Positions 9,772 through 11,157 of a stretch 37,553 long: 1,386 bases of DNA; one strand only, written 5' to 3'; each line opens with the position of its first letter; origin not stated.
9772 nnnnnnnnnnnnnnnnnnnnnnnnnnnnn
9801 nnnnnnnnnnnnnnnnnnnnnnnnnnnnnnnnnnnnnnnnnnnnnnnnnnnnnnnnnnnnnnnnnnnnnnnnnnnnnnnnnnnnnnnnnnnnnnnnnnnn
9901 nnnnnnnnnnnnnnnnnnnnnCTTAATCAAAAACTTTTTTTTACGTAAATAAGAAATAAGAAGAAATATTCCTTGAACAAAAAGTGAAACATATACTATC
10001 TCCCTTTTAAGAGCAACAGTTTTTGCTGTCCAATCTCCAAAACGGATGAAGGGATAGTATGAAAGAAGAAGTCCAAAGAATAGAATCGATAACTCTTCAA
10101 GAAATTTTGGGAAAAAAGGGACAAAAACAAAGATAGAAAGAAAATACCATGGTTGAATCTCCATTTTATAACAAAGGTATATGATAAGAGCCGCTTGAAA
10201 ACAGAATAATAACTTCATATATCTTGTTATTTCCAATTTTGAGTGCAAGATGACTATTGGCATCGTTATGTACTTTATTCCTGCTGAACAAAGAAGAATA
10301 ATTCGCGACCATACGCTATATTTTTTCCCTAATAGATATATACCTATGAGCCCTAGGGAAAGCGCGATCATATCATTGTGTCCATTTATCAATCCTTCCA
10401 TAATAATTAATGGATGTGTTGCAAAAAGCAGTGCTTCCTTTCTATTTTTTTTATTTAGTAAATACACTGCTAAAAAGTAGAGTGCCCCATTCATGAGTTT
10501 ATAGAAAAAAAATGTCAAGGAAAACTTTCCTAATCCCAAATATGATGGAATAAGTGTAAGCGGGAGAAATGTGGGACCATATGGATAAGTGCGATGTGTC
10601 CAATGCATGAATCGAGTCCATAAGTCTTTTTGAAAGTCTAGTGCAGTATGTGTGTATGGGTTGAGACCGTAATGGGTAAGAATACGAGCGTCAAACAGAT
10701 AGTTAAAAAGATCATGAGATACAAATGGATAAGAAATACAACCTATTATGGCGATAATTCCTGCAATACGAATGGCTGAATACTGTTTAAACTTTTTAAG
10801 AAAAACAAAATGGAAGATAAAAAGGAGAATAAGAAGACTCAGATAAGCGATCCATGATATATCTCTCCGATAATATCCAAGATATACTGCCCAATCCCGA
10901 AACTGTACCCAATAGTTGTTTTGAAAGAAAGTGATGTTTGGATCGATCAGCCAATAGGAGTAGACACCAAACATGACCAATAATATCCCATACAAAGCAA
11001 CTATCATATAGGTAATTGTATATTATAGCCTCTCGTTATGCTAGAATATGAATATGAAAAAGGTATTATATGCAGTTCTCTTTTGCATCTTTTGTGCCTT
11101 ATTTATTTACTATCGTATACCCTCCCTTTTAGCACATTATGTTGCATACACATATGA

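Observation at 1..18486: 18.5-kb glycosylation island built around nine GT-C-like polytopic membrane proteins, with no priming enzyme, polymerase or ligase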

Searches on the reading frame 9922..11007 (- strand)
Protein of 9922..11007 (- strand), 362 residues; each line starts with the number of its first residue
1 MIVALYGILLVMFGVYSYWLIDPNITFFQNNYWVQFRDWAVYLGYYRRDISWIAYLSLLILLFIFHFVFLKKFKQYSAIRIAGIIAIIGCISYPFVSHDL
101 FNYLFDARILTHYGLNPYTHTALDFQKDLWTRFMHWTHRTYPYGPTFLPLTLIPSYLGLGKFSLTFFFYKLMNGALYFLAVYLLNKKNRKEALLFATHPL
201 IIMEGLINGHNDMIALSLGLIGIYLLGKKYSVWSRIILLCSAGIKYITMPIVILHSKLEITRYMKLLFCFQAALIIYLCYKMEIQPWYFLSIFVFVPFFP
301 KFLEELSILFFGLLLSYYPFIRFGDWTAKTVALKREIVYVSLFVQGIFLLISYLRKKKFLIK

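Call 7: search_protein_families(library=pfam, proteins=[window:9922-11007:-], max_evalue=0.01)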
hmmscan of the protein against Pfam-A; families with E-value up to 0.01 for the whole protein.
window:9922-11007:- (362 aa): 0 families

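Call 13: search_protein_families(library=ncbifam, proteins=[window:9922-11007:-], max_evalue=1)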
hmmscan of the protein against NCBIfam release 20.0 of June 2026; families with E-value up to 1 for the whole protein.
window:9922-11007:- (362 aa): 1 family
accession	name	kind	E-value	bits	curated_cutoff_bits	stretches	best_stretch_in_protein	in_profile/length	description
TIGR03459.1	crt_membr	equivalog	7.1e-07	28.5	439.4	1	52-245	51-252/470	alpha-(1->6)-mannopyranosyltransferase A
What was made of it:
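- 9919..11007 (-): GT-C, MptA_B/GT87-like (motif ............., after the third TM helix). TIGR03459 (MptA-type) E 7e-7 (call 13).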

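Call 14: search_solved_structures(query=window:9922-11007:-, max_evalue=10)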
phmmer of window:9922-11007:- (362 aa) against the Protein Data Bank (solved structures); distinct sequences matched with E-value up to 10: 1.
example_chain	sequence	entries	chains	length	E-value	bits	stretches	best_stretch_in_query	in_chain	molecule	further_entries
3vzh_A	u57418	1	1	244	0.67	12.6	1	39-81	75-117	Putative uncharacterized protein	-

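Call 48: search_solved_structures(query=A4, max_evalue=1)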
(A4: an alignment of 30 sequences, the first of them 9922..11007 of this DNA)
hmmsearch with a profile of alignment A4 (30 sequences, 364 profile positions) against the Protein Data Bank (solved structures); distinct sequences matched with E-value up to 1: 1.
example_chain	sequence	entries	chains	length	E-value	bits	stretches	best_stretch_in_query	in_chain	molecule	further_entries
4yuu_Z2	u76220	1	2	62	0.19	14.1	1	4-43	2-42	Photosystem II reaction center protein Z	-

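Call 82: search_protein_families(library=pfam, alignment_id=A4, max_evalue=0.1)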
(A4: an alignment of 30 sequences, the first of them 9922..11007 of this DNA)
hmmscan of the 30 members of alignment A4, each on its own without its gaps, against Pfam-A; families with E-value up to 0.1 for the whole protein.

A. member 1, window:9922-11007:- (362 aa): 0 families

B. families by the number of members that match (of 30 scanned): 6 families
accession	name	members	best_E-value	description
PF09594.16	GT87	3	8.6e-08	Glycosyltransferase family 87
PF23676.1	YnaM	1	0.0015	Protein YnaM-like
PF19885.4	DUF6358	1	0.016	Family of unknown function (DUF6358)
PF13906.12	AA_permease_C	1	0.055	C-terminus of AA_permease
PF08906.16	T6SS_Tdi1_C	1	0.077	T6SS immunity protein Tdi1, C-terminal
PF03235.19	GmrSD_N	1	0.099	GmrSD restriction endonuclease, N-terminal domain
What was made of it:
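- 9919..11007 (-): 3 of 30 relatives hit GT87 (call 82).
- On Pfam MptA_B_family (PF26314) / GT87: GT87 is hit by 3 of 30 relatives (call 82).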

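Call 83: find_homologous_proteins(query=window:9922-11007:-, max_evalue=0.001)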
Query window:9922-11007:- (362 aa): 1192 proteins with E <= 0.001 among 8000 candidates; the best 120 are listed.
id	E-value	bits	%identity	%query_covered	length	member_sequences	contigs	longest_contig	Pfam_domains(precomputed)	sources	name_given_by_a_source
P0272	3.5e-236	802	100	100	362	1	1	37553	PF26314.1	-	-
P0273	2.3e-219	746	90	100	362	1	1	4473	PF26314.1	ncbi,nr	ncbi:MAG: hypothetical protein NTZ55_05195 [Candidatus Roizmanbacteria bacterium]|nr:hypothetical pr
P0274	2.1e-200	684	84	98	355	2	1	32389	PF26314.1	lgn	-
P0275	3.8e-198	677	83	100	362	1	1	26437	PF26314.1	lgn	-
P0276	1.4e-193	662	79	100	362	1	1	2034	PF26314.1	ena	-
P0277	2.8e-193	661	79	100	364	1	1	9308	PF26314.1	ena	-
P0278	5.1e-191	653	77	99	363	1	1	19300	PF26314.1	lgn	-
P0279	4.1e-187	640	76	100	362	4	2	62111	PF26314.1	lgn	-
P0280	8.3e-187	639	77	97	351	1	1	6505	PF26314.1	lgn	-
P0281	2.6e-186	638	77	99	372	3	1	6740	PF26314.1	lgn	-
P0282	5.1e-186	637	76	100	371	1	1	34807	PF26314.1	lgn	-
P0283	2.4e-184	631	77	99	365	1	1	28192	PF26314.1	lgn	-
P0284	3.5e-184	631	77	100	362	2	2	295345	PF26314.1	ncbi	-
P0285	2.9e-183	628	76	99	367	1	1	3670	PF26314.1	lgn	-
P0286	4.1e-183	627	74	99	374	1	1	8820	PF26314.1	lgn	-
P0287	1.3e-182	626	76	100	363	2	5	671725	PF26314.1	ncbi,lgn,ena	-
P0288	8.0e-181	620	75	100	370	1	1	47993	PF26314.1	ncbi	ncbi:MAG: hypothetical protein V1922_04315 [bacterium]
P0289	2.8e-180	618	74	100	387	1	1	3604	PF26314.1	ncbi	-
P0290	7.8e-180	616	73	100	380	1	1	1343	PF26314.1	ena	-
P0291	8.1e-180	616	75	99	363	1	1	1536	PF26314.1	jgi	jgi:hypothetical protein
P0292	4.8e-179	614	70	100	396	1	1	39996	PF09594.17,PF26314.1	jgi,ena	-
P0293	2.5e-178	611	72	100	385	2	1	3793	PF26314.1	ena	-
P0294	3.0e-178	611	75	98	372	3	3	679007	PF26314.1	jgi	jgi:hypothetical protein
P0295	8.4e-177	606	76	99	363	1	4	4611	PF26314.1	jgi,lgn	-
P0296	1.2e-176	606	73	100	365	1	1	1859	PF26314.1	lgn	-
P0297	2.0e-175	602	72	100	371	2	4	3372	PF26314.1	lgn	-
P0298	2.5e-175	602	75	95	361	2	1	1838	PF26314.1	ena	-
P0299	7.2e-175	600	71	99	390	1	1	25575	PF09594.17,PF26314.1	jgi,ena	-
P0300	1.5e-173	596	73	96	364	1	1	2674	PF26314.1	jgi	jgi:hypothetical protein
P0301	1.8e-173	595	72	100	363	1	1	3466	PF26314.1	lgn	-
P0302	2.1e-173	595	72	97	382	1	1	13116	PF26314.1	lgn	-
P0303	1.9e-172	592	71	100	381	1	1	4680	PF26314.1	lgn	-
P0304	2.6e-172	592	72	98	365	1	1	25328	PF26314.1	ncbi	-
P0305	3.1e-172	591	69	100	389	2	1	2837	PF26314.1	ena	-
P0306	1.6e-171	589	72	99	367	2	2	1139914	PF26314.1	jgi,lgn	jgi:hypothetical protein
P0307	1.2e-170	586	69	100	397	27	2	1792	PF26314.1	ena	-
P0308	1.0e-169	583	69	99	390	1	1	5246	PF09594.17,PF26314.1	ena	-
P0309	1.2e-169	583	70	96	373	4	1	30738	PF26314.1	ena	-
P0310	4.3e-168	578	72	99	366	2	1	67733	PF26314.1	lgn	-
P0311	4.7e-168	578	71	99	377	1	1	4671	PF26314.1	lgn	-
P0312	2.1e-167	575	72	99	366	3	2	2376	PF26314.1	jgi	-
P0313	2.2e-167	575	72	98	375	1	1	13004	PF26314.1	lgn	-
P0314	5.1e-167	574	73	99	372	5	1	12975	PF26314.1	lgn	-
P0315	8.3e-167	573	72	97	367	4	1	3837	PF26314.1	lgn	-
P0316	1.9e-166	572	72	97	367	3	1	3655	PF26314.1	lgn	-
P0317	2.3e-164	565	72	99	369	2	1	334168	PF26314.1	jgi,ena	-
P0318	3.3e-164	565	69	98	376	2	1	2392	PF26314.1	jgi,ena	-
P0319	1.0e-163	563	69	99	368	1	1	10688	PF26314.1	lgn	-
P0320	5.3e-162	558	70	97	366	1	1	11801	PF26314.1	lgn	-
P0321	3.2e-161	555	69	95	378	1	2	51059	PF26314.1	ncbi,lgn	-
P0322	5.7e-159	548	69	90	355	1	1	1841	PF09594.17,PF26314.1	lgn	-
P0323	9.2e-156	537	65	97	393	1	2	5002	PF26314.1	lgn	-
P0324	3.6e-154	532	68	98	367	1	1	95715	PF26314.1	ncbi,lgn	-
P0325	4.4e-154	532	73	90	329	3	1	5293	PF26314.1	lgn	-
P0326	4.3e-153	528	79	80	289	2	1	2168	PF26314.1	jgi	jgi:hypothetical protein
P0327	1.6e-144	500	73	80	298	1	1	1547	PF26314.1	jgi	jgi:hypothetical protein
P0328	4.3e-141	489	62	100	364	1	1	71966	PF26314.1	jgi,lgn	-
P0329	7.1e-140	485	62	99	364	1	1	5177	PF26314.1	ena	-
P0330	3.3e-121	423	54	99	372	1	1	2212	PF26314.1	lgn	-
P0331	1.4e-117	411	54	97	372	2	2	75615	PF26314.1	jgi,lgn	jgi:hypothetical protein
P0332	1.6e-115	405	53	99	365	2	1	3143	PF26314.1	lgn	-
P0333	4.9e-115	403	52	98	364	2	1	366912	PF26314.1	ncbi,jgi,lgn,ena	ncbi:MAG: hypothetical protein WC489_01850 [Patescibacteria group bacterium]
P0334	4.7e-114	400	56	93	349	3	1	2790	PF26314.1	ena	-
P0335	1.0e-113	399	53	98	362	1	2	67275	PF26314.1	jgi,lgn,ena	-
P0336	6.4e-113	396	54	95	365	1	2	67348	PF26314.1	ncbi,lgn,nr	ncbi:hypothetical protein HZC27_02860 [Candidatus Roizmanbacteria bacterium]|nr:hypothetical protein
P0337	7.3e-113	396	54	98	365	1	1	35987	PF26314.1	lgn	-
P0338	1.8e-112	395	52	99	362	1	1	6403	PF26314.1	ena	-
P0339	1.9e-112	395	54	98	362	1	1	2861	PF26314.1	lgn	-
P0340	2.1e-112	394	50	99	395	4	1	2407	PF26314.1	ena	-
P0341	2.1e-112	394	56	95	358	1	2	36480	PF26314.1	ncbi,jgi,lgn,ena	-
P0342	2.5e-112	394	54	97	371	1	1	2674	PF26314.1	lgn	-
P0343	4.9e-112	393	52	95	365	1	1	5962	PF26314.1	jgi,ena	-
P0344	5.6e-112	393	50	93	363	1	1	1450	PF26314.1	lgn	-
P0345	6.2e-112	393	51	98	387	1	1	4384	PF26314.1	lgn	-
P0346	1.0e-111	392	54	97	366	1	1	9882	PF26314.1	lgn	-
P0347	1.5e-111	392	52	98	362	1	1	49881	PF26314.1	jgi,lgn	jgi:hypothetical protein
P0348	2.2e-111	391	54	100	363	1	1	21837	PF26314.1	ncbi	-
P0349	4.1e-111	390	53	99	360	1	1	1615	PF26314.1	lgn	-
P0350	5.8e-111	390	50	99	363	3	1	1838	PF26314.1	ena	-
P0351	1.0e-110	389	52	99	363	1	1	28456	PF26314.1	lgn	-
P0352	1.1e-110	389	53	97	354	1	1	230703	PF26314.1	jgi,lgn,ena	-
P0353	1.8e-110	388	50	98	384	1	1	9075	PF26314.1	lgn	-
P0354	5.6e-110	386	52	98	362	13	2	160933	PF26314.1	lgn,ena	-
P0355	9.2e-110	386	53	94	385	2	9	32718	PF26314.1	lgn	-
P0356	1.1e-109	386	54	98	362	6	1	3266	PF26314.1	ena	-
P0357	1.2e-109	385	52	98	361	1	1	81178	PF26314.1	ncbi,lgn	-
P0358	1.5e-109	385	51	98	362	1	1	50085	PF26314.1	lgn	-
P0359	1.6e-109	385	53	99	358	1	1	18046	PF26314.1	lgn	-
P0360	1.8e-109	385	50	99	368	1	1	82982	PF26314.1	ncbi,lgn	-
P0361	2.0e-109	385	53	97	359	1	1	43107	PF26314.1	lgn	-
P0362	2.1e-109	385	52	99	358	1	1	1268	PF26314.1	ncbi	-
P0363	2.3e-109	384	52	98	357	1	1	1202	PF26314.1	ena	-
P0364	2.5e-109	384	51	98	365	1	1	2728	PF26314.1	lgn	-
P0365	3.4e-109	384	52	95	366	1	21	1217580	PF26314.1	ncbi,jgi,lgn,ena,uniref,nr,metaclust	ncbi:hypothetical protein A2334_04135 [Candidatus Roizmanbacteria bacterium RIFOXYB2_FULL_38_10]|uni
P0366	6.7e-109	383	52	94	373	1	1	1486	PF26314.1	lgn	-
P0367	7.2e-109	383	49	98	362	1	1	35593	PF26314.1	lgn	-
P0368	8.9e-109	383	52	99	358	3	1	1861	PF09594.17,PF26314.1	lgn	-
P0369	1.0e-108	382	51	99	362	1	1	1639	PF26314.1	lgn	-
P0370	1.0e-108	382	50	99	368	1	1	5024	PF26314.1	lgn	-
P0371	1.2e-108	382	53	98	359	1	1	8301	PF26314.1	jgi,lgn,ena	-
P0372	1.4e-108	382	52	95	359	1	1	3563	PF26314.1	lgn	-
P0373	1.6e-108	382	51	98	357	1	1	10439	PF26314.1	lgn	-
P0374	1.7e-108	382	51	99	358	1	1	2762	PF26314.1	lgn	-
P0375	1.8e-108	382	52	92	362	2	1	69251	PF26314.1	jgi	-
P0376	2.1e-108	381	51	100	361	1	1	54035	PF26314.1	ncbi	-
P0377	5.5e-108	380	53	99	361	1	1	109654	PF26314.1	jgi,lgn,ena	-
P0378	8.2e-108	379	54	94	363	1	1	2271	PF26314.1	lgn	-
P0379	8.8e-108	379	51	97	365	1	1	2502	PF26314.1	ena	-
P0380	1.2e-107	379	52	99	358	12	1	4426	PF26314.1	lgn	-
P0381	1.7e-107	378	51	95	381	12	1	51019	PF26314.1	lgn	-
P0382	1.7e-107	378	53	99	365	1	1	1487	PF26314.1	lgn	-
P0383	1.8e-107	378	50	98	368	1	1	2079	PF26314.1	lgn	-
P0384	1.9e-107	378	53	100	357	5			PF26314.1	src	-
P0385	2.3e-107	378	51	99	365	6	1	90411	PF26314.1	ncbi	-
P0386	3.0e-107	377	51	99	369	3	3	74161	PF26314.1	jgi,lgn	jgi:hypothetical protein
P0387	3.1e-107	377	49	99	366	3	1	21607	PF26314.1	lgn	-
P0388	5.5e-107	377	52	96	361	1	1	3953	PF26314.1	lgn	-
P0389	6.0e-107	376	52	99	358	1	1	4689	PF26314.1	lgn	-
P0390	6.4e-107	376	52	98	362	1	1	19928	PF26314.1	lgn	-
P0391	6.8e-107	376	54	89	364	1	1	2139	PF26314.1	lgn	-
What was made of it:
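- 9919..11007 (-): The window's own protein is precomputed as PF26314 MptA_B_family (call 83).
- On Pfam MptA_B_family (PF26314) / GT87: The window's own protein is precomputed as PF26314 (call 83).
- Closest known: Mycobacterial and corynebacterial arabinogalactan and lipomannan/LAM assembly. Same: An MptA_B-family member is present here (call 83).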

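Call 97: predict_structure(alignment_id=A10)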
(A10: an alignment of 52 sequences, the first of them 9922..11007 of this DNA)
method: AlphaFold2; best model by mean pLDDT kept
length: 362 residues; sequences in the alignment: 52
mean_pLDDT: 91.5   pTM: 0.91
mean pLDDT of the five models: 91.5, 90.7, 90.3, 88.9, 88.7
residues with pLDDT >= 90: 276; 70-90: 70; 50-70: 13; < 50: 3
segments of 3 or more residues with pLDDT < 50: none
pLDDT, mean of each block of 10 residues (from residue 1): 96 95 84 93 94 97 98 97 97 85 89 90 86 65 76 93 94 98 97 98 94 95 94 93 88 88 94 94 92 96 96 96 91 96 96 73 47
secondary structure, 60 per line:
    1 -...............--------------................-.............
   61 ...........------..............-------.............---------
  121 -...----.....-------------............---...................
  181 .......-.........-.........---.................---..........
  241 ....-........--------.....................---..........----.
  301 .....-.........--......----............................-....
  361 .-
elements in order: H2-16 H31-46 H48-71 H78-91 H99-111 H129-133 H147-158 H162-187 H189-197 H199-207 H211-227 H231-244 H246-253 H262-282 H286-295 H300-305 H307-315 H318-323 H328-355 H357-361

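Call 99: fold_search(model_id=the predicted structure, library=pdb)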
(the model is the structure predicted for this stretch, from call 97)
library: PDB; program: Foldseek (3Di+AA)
matches with E <= 10: 170; with E <= 0.001: 0
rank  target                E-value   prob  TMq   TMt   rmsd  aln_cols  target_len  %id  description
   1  9q8i_H                4.5e-01  0.09  0.13  0.14  20.4       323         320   13  Cryo-EM structure of E. coli complex I variant V96P/N142M (NuoE) (released 2025-11-05)
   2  4ycr                  7.7e-01  0.11  0.15  0.17  23.1       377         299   14  Structure determination of an integral membrane protein at room temperature from crystals in situ (released 2015-06-03)
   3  7p64_H                7.7e-01  0.06  0.12  0.13  18.2       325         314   10  Complex I from E. coli, DDM/LMNG-purified, under Turnover at pH 6, Open state (released 2022-09-21)
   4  3m73                  8.0e-01  0.11  0.15  0.16  23.3       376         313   13  Crystal Structure of Plant SLAC1 homolog TehA (released 2010-05-12)
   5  3m7b                  8.0e-01  0.10  0.15  0.17  23.3       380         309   13  Crystal Structure of Plant SLAC1 homolog TehA (released 2010-05-12)
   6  4he8_C                8.0e-01  0.09  0.16  0.18  20.2       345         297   14  Crystal structure of the membrane domain of respiratory complex I from Thermus thermophilus (released 2013-02-13)
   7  8imx_U                8.4e-01  0.44  0.29  0.25  14.7       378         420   11  Cryo-EM structure of GPI-T with a chimeric GPI-anchored protein (released 2023-08-16)
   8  8en9                  8.7e-01  0.10  0.15  0.17  22.8       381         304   13  TehA native-SAD structure determined at 5 keV with a helium environment (released 2022-11-02)
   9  3m71                  9.1e-01  0.09  0.15  0.17  23.3       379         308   13  Crystal Structure of Plant SLAC1 homolog TehA (released 2010-05-12)
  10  8ont_A                1.2e+00  0.07  0.14  0.13  22.8       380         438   12  Structure of Setaria italica NRAT in complex with a nanobody (released 2023-04-12)
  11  9f63                  1.3e+00  0.04  0.10  0.09  22.2       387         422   10  Crystal structure of Saccharomyces cerevisiae pH nine-sensitive protein 1 (PNS1) (released 2024-05-15)
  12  8itl_R                1.3e+00  0.10  0.13  0.16  20.5       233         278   15  Cryo-EM structure of GIPR splice variant 1 (SV1) in complex with Gs protein (released 2023-10-18)
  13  9m7u_A                1.4e+00  0.08  0.15  0.16  23.3       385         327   13  At S1+tRNA trimer (released 2026-03-18)
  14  9jtq                  1.5e+00  0.10  0.16  0.20  18.6       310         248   12  Crystal structure of the light-driven proton pump heimdallarchaeial rhodopsin HeimdallR1 (released 2025-04-02)
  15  10ky_A                1.6e+00  0.05  0.15  0.15  22.4       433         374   12  X-ray structure of the Bacteroides fragilis Nramp/MntH divalent transition metal transporter WT in an inward-open, sta (released 2026-03-04)
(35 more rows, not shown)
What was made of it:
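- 9919..11007 (-): AlphaFold pLDDT is 91.5, but Foldseek is inconclusive (calls 97, 99).
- The Foldseek search with the 9919-11007 model was inconclusive (call 99).
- Tried and rejected: Foldseek with the 9919-11007 model was inconclusive (call 99).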
